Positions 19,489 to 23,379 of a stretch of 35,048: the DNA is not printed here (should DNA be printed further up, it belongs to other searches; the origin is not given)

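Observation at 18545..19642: Three paralogous membrane proteins of no recognisable family, each adjacent to a GT-C gene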

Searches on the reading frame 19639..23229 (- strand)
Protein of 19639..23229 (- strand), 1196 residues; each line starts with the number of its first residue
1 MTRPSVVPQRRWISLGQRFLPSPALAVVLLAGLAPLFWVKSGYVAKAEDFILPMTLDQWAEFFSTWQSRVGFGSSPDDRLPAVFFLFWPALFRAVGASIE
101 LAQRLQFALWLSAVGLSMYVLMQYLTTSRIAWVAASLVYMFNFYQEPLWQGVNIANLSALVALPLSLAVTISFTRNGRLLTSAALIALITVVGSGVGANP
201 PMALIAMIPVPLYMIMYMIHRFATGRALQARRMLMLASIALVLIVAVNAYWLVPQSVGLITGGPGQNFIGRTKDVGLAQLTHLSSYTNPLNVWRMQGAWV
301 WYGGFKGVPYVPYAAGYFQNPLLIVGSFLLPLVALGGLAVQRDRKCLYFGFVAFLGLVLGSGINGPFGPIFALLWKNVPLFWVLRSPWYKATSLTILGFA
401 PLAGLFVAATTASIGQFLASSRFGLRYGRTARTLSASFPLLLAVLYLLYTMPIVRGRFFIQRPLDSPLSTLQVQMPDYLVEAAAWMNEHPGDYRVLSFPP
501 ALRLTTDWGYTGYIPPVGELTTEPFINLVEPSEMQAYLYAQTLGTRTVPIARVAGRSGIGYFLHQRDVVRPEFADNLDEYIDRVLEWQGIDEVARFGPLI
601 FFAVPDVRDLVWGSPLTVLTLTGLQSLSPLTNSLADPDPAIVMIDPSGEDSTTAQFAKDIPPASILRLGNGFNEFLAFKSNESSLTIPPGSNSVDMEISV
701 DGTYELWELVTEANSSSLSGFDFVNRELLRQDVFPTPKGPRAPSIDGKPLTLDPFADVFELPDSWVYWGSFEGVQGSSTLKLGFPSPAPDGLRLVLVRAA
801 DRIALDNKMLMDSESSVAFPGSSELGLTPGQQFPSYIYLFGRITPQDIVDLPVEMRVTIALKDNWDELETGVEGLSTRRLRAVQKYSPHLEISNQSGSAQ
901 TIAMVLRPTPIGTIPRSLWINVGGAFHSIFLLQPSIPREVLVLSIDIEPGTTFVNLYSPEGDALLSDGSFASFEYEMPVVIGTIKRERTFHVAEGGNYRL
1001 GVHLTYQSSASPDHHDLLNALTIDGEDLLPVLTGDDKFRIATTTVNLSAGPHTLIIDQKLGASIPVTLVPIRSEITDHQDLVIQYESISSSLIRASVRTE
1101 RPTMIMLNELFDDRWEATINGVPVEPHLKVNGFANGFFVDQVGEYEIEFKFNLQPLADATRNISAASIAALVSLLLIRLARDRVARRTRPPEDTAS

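Call 10: search_protein_families(library=pfam, proteins=[window:19639-23229:-], max_evalue=0.01)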
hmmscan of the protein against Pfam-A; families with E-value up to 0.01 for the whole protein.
window:19639-23229:- (1196 aa): 1 family
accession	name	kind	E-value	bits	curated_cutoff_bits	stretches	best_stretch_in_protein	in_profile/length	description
PF11847.13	GT-C_AftD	-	4.9e-06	25.2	26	1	64-599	35-542/661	Alpha-(1->3)-arabinofuranosyltransferase, N-terminal GT-C domain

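Call 28: search_protein_families(library=ncbifam, proteins=[window:19639-23229:-], max_evalue=0.01)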
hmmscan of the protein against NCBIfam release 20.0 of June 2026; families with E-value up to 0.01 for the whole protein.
window:19639-23229:- (1196 aa): 0 families

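Call 47: search_solved_structures(query=window:19639-23229:-, max_evalue=1)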
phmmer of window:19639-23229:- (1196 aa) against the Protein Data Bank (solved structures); distinct sequences matched with E-value up to 1: 1.
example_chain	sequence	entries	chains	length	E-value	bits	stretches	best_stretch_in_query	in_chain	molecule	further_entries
6g6o_A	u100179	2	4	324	0.29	11.9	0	663-711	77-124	Ika8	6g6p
